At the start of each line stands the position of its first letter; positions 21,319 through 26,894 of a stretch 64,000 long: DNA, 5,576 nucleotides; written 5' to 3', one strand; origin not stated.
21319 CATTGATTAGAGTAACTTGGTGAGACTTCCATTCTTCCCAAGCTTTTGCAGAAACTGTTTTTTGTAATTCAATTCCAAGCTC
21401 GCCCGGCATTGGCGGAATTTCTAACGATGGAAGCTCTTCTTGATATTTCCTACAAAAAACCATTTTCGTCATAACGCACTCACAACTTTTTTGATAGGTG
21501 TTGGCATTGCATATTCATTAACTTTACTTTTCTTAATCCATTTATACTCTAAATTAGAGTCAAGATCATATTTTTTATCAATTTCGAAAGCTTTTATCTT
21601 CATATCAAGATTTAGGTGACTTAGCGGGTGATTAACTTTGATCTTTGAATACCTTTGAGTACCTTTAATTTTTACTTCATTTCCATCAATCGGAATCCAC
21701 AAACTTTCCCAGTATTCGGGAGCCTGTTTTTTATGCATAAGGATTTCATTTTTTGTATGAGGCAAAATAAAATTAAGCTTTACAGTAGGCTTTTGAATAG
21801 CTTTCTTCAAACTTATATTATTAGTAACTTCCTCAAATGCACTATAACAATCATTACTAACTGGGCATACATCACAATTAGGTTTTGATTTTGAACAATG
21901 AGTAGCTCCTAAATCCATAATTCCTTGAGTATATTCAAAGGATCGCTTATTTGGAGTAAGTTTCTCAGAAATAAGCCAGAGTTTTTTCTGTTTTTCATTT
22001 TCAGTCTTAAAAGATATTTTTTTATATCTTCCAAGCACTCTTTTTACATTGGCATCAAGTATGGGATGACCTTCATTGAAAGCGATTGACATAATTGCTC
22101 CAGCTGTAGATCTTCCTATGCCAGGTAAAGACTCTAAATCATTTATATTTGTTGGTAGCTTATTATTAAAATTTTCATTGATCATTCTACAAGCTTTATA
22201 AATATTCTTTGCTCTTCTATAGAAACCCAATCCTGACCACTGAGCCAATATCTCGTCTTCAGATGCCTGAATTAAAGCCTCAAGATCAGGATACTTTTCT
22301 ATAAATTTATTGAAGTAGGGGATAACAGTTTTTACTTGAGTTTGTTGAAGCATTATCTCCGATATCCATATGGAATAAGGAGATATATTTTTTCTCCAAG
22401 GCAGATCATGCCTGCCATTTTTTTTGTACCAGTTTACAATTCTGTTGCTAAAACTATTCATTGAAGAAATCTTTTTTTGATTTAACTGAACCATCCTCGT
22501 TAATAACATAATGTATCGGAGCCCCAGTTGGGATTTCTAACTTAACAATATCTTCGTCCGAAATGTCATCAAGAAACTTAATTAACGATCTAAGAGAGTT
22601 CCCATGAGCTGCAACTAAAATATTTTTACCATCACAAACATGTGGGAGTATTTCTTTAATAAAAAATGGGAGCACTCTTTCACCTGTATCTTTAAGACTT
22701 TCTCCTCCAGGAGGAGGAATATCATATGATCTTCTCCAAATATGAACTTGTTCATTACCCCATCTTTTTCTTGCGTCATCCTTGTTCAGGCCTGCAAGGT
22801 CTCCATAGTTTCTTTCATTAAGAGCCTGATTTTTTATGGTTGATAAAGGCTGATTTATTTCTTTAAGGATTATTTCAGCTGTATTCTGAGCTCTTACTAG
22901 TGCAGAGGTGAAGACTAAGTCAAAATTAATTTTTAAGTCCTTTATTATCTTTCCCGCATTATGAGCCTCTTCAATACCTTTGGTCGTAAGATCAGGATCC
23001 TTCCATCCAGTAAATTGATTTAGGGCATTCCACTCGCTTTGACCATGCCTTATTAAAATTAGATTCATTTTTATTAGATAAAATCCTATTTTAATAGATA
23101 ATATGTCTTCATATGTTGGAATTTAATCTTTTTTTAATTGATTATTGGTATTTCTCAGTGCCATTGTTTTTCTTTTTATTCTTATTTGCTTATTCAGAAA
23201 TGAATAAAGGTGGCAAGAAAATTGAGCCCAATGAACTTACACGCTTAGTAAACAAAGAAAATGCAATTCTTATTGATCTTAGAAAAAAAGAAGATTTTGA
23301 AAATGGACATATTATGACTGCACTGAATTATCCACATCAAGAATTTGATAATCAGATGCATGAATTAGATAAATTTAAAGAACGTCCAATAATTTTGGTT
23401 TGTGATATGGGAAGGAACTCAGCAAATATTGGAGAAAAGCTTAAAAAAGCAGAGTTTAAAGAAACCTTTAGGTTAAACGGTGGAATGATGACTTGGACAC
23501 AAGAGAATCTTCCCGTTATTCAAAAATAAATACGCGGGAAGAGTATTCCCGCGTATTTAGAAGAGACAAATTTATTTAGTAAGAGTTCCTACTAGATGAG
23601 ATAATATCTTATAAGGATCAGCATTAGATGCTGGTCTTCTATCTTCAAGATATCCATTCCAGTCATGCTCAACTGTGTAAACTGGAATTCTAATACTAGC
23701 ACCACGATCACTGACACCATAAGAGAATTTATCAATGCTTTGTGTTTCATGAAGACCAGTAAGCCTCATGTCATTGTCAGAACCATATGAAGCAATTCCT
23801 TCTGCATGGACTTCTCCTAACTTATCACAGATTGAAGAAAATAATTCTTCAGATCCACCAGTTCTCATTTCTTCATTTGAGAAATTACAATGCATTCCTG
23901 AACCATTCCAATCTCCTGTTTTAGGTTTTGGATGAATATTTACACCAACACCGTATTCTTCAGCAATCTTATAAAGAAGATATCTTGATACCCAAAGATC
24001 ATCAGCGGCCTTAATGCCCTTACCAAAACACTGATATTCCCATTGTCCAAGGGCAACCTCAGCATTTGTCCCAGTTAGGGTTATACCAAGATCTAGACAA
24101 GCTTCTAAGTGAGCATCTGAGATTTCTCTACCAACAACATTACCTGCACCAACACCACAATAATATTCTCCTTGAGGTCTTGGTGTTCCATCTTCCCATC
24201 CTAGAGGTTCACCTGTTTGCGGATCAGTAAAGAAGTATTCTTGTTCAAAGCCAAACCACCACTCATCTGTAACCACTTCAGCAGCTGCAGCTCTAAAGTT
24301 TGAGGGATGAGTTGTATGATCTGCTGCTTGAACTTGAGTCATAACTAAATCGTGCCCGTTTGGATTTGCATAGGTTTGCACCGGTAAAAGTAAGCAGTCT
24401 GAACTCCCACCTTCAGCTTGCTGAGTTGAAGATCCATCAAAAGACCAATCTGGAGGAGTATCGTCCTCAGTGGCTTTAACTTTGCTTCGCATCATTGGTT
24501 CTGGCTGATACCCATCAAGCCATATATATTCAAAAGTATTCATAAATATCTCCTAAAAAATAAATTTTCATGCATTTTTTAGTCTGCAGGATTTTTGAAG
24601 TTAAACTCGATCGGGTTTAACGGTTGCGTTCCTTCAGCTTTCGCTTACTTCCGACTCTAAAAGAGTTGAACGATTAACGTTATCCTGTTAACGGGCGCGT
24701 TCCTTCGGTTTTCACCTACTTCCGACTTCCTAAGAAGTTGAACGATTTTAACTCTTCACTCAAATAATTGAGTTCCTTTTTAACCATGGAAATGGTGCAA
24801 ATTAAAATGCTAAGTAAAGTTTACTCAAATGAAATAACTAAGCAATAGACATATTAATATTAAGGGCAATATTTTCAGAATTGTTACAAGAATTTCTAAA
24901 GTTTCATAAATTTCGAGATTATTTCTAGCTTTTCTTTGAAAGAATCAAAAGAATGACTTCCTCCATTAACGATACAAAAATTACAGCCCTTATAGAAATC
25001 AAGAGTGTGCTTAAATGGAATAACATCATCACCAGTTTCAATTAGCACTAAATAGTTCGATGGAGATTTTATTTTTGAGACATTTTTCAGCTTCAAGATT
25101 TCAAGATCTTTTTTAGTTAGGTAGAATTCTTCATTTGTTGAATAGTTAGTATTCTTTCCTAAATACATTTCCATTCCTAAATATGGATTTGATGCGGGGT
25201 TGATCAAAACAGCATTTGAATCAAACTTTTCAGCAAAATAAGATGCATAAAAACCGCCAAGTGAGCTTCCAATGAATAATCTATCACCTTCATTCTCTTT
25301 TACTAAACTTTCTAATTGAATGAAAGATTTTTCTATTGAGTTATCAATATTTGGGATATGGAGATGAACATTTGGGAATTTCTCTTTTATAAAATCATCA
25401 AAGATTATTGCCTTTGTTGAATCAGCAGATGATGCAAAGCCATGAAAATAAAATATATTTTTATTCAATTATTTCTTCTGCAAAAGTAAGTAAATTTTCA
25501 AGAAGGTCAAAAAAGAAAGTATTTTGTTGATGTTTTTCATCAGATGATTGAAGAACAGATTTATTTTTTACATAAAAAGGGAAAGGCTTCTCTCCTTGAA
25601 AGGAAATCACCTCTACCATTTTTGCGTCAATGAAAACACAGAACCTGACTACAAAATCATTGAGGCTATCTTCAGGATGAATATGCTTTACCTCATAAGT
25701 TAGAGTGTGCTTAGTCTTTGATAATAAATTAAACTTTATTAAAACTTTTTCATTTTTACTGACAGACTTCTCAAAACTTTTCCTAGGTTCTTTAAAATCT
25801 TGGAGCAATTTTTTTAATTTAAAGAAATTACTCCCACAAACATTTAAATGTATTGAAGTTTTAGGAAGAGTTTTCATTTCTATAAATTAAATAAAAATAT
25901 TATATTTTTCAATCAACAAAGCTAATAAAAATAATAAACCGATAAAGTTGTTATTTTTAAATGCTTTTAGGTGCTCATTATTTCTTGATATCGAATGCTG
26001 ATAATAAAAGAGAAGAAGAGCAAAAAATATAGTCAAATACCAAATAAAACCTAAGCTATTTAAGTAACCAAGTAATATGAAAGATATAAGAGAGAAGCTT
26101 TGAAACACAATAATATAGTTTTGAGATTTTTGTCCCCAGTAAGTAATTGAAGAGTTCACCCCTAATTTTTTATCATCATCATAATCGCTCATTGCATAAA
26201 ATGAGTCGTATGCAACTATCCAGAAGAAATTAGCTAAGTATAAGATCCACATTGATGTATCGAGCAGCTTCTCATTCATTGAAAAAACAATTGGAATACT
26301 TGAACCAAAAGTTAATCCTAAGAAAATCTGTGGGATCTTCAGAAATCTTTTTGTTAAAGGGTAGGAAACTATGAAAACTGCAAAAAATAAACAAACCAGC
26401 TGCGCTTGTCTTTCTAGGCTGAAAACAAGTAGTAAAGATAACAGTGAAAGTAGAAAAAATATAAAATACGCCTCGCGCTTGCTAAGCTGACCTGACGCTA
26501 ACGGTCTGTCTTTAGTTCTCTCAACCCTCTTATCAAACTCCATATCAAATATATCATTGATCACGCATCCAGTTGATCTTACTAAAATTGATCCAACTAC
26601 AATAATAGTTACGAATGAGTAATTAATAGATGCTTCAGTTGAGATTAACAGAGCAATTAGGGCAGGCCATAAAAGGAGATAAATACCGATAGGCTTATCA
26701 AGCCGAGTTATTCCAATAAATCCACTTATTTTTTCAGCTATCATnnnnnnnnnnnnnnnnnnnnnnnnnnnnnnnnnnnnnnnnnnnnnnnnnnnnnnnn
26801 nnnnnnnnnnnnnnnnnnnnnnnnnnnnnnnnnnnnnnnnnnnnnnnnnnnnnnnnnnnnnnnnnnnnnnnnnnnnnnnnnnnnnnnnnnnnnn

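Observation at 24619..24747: Tandem glutamine-riboswitch aptamers upstream of a GSII glutamine synthetase in a Pseudomonas-like (non-cyanobacterial) genome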

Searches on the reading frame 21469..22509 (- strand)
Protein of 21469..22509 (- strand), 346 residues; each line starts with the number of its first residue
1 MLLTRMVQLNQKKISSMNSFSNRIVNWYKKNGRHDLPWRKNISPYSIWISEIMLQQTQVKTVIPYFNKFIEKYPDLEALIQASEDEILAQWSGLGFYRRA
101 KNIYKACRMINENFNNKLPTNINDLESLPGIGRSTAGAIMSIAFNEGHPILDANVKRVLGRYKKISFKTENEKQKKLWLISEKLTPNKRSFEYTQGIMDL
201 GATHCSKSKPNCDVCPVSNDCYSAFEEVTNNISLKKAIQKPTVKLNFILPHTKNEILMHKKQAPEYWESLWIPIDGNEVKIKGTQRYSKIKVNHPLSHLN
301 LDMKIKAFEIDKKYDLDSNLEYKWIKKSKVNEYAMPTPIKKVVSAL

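Call 5: search_protein_families(library=pfam, proteins=[window:21469-22509:-])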
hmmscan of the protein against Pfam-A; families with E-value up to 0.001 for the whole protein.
window:21469-22509:- (346 aa): 4 families
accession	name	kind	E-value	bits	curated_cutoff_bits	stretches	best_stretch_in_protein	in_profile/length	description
PF00730.31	HhH-GPD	-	5.5e-22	78.6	26.2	1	49-178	1-103/108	HhH-GPD superfamily base excision DNA repair protein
PF00633.29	HHH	-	4.6e-09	36.1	24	1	114-142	2-30/30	Helix-hairpin-helix motif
PF14815.12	NUDIX_4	-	5.8e-09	36.2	35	1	248-344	4-112/113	NUDIX domain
PF14520.12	HHH_5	-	0.00089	20.1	27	0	123-157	2-36/57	Helix-hairpin-helix domain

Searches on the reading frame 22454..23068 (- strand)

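Call 5: search_protein_families(library=pfam, proteins=[window:22454-23068:-])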
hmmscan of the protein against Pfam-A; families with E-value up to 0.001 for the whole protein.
window:22454-23068:- (204 aa): 1 family
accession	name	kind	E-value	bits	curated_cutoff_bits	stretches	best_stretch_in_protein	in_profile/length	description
PF00300.27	His_Phos_1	-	4.8e-41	141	21.7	1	3-193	1-185/194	Histidine phosphatase superfamily (branch 1)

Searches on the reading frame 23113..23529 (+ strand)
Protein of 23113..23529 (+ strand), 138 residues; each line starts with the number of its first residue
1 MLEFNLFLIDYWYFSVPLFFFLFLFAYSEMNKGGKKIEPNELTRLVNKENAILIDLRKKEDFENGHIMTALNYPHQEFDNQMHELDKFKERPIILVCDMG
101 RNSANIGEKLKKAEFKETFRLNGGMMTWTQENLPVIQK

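Call 5: search_protein_families(library=pfam, proteins=[window:23113-23529:+])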
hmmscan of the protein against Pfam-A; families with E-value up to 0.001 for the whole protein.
window:23113-23529:+ (138 aa): 1 family
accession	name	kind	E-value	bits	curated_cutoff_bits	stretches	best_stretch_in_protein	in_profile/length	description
PF00581.25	Rhodanese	-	4.8e-17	62.7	22.2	1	39-130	2-101/102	Rhodanese-like domain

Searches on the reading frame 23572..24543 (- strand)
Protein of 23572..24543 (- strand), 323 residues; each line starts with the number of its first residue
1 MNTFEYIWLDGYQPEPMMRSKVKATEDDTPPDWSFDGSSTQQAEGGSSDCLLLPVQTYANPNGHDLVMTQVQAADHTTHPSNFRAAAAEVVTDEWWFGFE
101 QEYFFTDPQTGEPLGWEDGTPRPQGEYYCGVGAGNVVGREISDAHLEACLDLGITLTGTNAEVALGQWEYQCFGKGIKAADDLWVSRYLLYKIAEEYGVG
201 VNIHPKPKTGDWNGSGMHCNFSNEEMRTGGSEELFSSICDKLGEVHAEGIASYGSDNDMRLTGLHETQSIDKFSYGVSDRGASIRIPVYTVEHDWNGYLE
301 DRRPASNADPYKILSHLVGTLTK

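Call 5: search_protein_families(library=pfam, proteins=[window:23572-24543:-])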
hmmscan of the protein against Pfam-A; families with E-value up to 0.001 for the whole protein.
window:23572-24543:- (323 aa): 2 families
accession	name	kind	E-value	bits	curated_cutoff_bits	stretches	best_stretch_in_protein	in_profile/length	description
PF00120.29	Gln-synt_C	-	1.2e-16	61.2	24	1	95-222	22-155/344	Glutamine synthetase, catalytic domain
PF03951.24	Gln-synt_N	-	1.4e-08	34.6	33.4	1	4-57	5-61/82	Glutamine synthetase, beta-Grasp domain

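Call 8: find_encoding_contigs(protein=window:23572-24543:-, flank=3000, max_places=6)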
Protein window:23572-24543:- (323 aa): 2 contigs read that carry it; 2 places shown.
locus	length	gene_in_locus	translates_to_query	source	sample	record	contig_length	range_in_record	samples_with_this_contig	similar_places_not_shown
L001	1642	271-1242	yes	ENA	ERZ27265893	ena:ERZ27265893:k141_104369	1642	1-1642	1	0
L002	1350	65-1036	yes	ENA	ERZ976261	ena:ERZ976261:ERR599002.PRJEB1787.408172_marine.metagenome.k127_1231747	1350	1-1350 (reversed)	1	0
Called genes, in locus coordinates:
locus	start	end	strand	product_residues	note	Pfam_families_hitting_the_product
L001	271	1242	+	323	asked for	PF03951:Gln-synt_N, PF00120:Gln-synt_C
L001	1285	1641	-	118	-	?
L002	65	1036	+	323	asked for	PF03951:Gln-synt_N, PF00120:Gln-synt_C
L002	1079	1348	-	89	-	?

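Call 15: find_related_loci(query=window:23572-24543:-, collection=genome_contigs, flank=3000)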
Query window:23572-24543:- (323 aa) in genome_contigs; peptide patterns used: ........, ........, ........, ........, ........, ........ (x = any residue, [..] = any of these).
600 stretches matched a pattern (row limit reached: there are more); 591 encode a relative of the query (tblastn E <= 1e-3); the best 80 are kept; 80 distinct loci.
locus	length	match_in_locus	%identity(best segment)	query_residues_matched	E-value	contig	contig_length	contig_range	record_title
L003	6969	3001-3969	99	1-323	0e+0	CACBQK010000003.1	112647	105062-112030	uncultured SAR86 cluster bacterium isolate AG-359-G23 genome assembly, contig: AG-359-G23_NODE_3, whole genome shotgun s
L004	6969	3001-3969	98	1-323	0e+0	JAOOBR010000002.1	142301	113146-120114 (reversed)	Pseudomonadota bacterium isolate AH-736-J14 AH-736-J14_NODE_2, whole genome shotgun sequence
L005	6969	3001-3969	96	1-323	0e+0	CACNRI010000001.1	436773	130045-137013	MAG: uncultured SAR86 cluster bacterium isolate AG-893-L08 genome assembly, contig: AG-893-L08_NODE_1, whole genome shot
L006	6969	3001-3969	96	1-323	0e+0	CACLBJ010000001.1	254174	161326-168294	uncultured SAR86 cluster bacterium isolate AG-461-E16 genome assembly, contig: AG-461-E16_NODE_1, whole genome shotgun s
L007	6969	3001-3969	96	1-323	0e+0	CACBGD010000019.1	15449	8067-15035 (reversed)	uncultured SAR86 cluster bacterium isolate AG-349-N21 genome assembly, contig: AG-349-N21_NODE_19, whole genome shotgun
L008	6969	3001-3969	94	1-323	0e+0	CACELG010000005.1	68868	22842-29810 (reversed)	uncultured SAR86 cluster bacterium isolate AG-404-A04 genome assembly, contig: AG-404-A04_NODE_5, whole genome shotgun s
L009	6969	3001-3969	93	1-323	0e+0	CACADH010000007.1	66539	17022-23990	uncultured SAR86 cluster bacterium isolate AG-343-G10 genome assembly, contig: AG-343-G10_NODE_7, whole genome shotgun s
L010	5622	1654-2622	92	1-323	0e+0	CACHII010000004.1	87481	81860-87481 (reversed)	uncultured SAR86 cluster bacterium isolate AG-430-D13 genome assembly, contig: AG-430-D13_NODE_4, whole genome shotgun s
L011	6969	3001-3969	91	1-323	0e+0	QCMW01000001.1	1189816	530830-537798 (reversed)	SAR86 cluster bacterium AG-422-O05 Ga0172204_11, whole genome shotgun sequence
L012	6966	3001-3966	92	1-322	0e+0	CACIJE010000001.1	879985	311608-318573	uncultured SAR86 cluster bacterium isolate AG-913-G13 genome assembly, contig: AG-913-G13_NODE_1, whole genome shotgun s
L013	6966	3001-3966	92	1-322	0e+0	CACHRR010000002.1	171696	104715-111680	uncultured SAR86 cluster bacterium isolate AG-912-C05 genome assembly, contig: AG-912-C05_NODE_2, whole genome shotgun s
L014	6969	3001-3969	91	1-323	0e+0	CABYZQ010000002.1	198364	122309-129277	MAG: uncultured Pelagibacteraceae bacterium isolate AG-895-F20 genome assembly, contig: AG-895-F20_NODE_2, whole genome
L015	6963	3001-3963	93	3-323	0e+0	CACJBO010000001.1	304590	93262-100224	uncultured SAR86 cluster bacterium isolate AG-447-B02 genome assembly, contig: AG-447-B02_NODE_1, whole genome shotgun s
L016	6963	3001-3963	93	3-323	0e+0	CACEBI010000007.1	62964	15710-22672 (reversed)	uncultured SAR86 cluster bacterium isolate AG-390-J18 genome assembly, contig: AG-390-J18_NODE_7, whole genome shotgun s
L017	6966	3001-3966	93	2-323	0e+0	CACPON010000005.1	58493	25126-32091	MAG: uncultured SAR86 cluster bacterium isolate AG-447-J17 genome assembly, contig: AG-447-J17_NODE_5, whole genome shot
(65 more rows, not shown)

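Call 21: search_protein_families(library=ncbifam, proteins=[window:23572-24543:-])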
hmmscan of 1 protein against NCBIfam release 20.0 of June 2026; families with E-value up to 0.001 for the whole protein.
window:23572-24543:- (323 aa): 5 families
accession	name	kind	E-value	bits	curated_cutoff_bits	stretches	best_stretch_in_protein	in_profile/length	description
NF041605.1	gln_syn_GlnII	equivalog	1.8e-107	359.4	500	1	5-321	6-328/333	glutamine synthetase GlnII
TIGR00653.1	GlnA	equivalog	1e-12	47.6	429.15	1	147-222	192-267/462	type I glutamate--ammonia ligase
NF007006.0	PRK09469.1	equivalog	3e-10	39.3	845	1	151-317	202-375/469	glutamate--ammonia ligase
TIGR03105.1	gln_synth_III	equivalog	5e-10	38.5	469.6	1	97-238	117-253/435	type III glutamate--ammonia ligase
NF045547.1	GGputSyn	equivalog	2.4e-06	26.6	650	1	97-312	130-347/438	gamma-glutamylputrescine synthetase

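Call 65: search_solved_structures(query=window:23572-24543:-, max_evalue=0.00001)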
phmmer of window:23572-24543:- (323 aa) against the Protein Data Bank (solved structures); distinct sequences matched with E-value up to 0.00001: 35.
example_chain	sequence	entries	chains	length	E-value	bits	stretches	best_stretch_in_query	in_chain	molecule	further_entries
4bax_A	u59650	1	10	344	1.7e-87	296.8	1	4-320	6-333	GLUTAMINE SYNTHETASE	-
3fky_A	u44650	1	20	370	1e-86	294.3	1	5-315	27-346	Glutamine synthetase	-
7cpr_A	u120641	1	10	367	8.2e-82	278.2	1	5-321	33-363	Glutamine synthetase 2 cytoplasmic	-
2d3a_A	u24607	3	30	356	1.2e-80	274.3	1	5-319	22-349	glutamine synthetase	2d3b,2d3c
4is4_A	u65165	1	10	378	1.3e-80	274.3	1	5-319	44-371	Glutamine synthetase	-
7v4i_J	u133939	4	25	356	1.5e-80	274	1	5-320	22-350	Glutamine synthetase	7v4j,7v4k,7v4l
7v4h_J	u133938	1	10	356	1.3e-79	270.9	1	5-320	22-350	Glutamine synthetase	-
9wp6_A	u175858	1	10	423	3.1e-78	266.4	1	5-317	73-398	Glutamine synthetase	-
8xlj_A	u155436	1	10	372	3.2e-75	256.5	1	5-320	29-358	Glutamine synthetase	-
9c28_A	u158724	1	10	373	3.2e-75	256.5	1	5-320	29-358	Glutamine synthetase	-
2uu7_A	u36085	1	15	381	8.6e-75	255.1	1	6-320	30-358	GLUTAMINE SYNTHETASE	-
7evt_A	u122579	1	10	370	1.6e-74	254.2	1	6-320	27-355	Glutamine synthetase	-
8dnu_A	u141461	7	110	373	1.7e-74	254.1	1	6-320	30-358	Glutamine synthetase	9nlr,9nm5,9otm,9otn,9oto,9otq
9otp_A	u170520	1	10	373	1.7e-74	254.1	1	6-320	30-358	Glutamine synthetase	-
2ojw_A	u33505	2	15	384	1.9e-74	254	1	6-320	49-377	Glutamine synthetase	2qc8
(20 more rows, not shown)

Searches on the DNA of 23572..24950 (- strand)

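Call 17: search_rna_families(sources=[L003, L005, L008, L009, L010, L011, L012, L014, L015, L019, L023, L025, L033, L035, L053, L059, L060, L067, L079, L080], threshold=gathering)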
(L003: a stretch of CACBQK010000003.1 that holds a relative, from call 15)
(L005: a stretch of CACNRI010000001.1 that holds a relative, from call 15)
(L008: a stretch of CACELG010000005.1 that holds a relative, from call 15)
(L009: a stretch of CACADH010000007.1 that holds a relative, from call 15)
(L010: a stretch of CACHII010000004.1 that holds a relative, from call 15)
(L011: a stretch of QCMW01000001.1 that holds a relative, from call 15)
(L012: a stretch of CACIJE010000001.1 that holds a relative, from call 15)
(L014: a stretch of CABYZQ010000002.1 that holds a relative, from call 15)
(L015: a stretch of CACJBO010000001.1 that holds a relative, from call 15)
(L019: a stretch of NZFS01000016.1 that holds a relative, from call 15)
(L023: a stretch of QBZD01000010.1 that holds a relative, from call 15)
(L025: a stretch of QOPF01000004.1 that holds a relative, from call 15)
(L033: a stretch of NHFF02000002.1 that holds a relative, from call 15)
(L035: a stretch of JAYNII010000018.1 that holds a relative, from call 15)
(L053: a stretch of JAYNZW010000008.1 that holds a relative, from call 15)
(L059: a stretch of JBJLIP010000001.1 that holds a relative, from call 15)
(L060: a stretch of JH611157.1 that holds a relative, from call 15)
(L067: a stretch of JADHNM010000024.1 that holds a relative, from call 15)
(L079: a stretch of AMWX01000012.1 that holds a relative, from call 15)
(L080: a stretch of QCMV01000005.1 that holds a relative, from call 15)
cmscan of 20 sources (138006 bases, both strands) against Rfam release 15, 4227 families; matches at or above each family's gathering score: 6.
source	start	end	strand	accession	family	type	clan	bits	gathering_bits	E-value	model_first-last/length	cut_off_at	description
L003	6388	6460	+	RF00005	tRNA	Gene; tRNA;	CL00001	72.9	29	1.1e-13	1-71/71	no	tRNA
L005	6389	6461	+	RF00005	tRNA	Gene; tRNA;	CL00001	72.9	29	1.1e-13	1-71/71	no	tRNA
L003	2798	2850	+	RF01739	Glutamine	Cis-reg; riboswitch;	-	70.7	35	2.2e-13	1-53/53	no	Glutamine riboswitch aptamer (glnA leader)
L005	2798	2850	+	RF01739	Glutamine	Cis-reg; riboswitch;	-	70.7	35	2.2e-13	1-53/53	no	Glutamine riboswitch aptamer (glnA leader)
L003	2870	2921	+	RF01739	Glutamine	Cis-reg; riboswitch;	-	68.5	35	9.4e-13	1-53/53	no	Glutamine riboswitch aptamer (glnA leader)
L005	2870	2921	+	RF01739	Glutamine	Cis-reg; riboswitch;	-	68.4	35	9.9e-13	1-53/53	no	Glutamine riboswitch aptamer (glnA leader)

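Call 63: search_rna_families(source=window, start=24450, end=24950, threshold=evalue, max_evalue=1)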
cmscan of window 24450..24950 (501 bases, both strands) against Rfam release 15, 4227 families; matches with E-value up to 1: 4.
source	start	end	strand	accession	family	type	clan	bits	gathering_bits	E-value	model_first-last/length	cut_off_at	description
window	24694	24746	-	RF01739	Glutamine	Cis-reg; riboswitch;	-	70.7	35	8.2e-16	1-53/53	no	Glutamine riboswitch aptamer (glnA leader)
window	24623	24674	-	RF01739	Glutamine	Cis-reg; riboswitch;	-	68.4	35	3.6e-15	1-53/53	no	Glutamine riboswitch aptamer (glnA leader)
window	24723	24747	-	RF01704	Glutamine-II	Cis-reg; riboswitch;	-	14.6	33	0.4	1-60/60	no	Glutamine-II riboswitch aptamer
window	24652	24675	-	RF01704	Glutamine-II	Cis-reg; riboswitch;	-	14.2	33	0.52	1-60/60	no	Glutamine-II riboswitch aptamer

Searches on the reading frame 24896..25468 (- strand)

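Call 5: search_protein_families(library=pfam, proteins=[window:24896-25468:-])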
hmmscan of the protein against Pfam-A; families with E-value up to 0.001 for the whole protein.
window:24896-25468:- (190 aa): 1 family
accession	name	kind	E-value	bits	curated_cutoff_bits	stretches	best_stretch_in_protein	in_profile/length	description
PF05728.18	UPF0227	-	3.6e-40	138.3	21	1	5-188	2-186/187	Uncharacterised protein family (UPF0227)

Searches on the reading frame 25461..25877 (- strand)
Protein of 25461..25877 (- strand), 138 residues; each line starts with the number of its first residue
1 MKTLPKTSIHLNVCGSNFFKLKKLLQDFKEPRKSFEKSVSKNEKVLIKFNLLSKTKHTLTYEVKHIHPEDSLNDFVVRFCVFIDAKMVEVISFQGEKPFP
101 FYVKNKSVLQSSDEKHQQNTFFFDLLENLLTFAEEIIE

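Call 5: search_protein_families(library=pfam, proteins=[window:25461-25877:-])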
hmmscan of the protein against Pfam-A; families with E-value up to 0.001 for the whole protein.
window:25461-25877:- (138 aa): 1 family
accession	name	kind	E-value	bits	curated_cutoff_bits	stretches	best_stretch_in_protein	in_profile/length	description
PF06853.17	DUF1249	-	5.6e-11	42.9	25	1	20-130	1-111/116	Protein of unknown function (DUF1249)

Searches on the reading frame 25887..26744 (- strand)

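Call 5: search_protein_families(library=pfam, proteins=[window:25887-26744:-])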
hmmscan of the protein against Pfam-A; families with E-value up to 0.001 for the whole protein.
window:25887-26744:- (285 aa): 1 family
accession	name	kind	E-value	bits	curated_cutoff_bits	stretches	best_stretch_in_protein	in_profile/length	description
PF01040.23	UbiA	-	5.8e-53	180.2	34.2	1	24-267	1-246/250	UbiA prenyltransferase family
